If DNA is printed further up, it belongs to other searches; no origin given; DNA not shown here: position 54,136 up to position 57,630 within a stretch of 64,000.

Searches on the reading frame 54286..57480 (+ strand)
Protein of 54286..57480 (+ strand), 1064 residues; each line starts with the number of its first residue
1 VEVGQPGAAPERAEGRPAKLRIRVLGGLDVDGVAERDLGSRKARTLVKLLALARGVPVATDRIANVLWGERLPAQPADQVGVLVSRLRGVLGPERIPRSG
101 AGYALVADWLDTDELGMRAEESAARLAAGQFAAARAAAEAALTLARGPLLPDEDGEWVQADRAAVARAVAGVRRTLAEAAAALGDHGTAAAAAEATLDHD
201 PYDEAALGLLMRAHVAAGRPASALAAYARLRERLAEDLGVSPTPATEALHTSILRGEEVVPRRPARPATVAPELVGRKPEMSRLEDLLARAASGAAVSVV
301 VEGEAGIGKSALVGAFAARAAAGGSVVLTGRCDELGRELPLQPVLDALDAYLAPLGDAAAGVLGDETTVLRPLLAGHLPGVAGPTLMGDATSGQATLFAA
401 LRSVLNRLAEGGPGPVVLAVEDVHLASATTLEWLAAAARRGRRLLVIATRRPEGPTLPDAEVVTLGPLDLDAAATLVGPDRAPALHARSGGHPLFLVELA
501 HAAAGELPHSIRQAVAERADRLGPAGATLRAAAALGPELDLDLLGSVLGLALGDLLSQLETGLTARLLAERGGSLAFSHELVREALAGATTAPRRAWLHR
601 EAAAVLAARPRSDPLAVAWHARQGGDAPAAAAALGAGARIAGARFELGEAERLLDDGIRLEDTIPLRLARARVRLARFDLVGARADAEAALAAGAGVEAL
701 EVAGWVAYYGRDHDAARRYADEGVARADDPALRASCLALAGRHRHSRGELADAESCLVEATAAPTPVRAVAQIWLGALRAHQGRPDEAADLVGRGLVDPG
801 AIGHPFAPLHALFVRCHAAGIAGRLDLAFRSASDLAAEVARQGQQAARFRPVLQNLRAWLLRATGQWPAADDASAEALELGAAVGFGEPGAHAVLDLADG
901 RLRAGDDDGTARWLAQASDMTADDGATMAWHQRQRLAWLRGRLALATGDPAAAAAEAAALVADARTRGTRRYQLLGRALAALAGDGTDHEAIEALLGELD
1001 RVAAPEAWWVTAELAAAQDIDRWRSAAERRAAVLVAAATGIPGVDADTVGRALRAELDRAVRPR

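Call 57: search_protein_families(library=pfam, proteins=[window:54286-57480:+], max_evalue=0.001)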
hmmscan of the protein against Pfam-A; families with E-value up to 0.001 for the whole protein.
window:54286-57480:+ (1064 aa): 5 families
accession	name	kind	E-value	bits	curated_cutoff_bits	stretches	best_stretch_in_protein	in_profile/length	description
PF03704.23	BTAD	-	9.6e-26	91.3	22.1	1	111-254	2-146/146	Bacterial transcriptional activator domain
PF13191.12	AAA_16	-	8.5e-24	85.4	32.6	1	273-447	1-167/167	AAA ATPase domain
PF14559.12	TPR_19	-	0.00036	21.2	25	1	181-236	2-57/68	Tetratricopeptide repeat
PF13432.12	TPR_16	-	0.00071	20.4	32.7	1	746-797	9-58/65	Tetratricopeptide repeat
PF00486.34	Trans_reg_C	-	0.00094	19.6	26.2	0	40-94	7-60/77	Transcriptional regulatory protein, C terminal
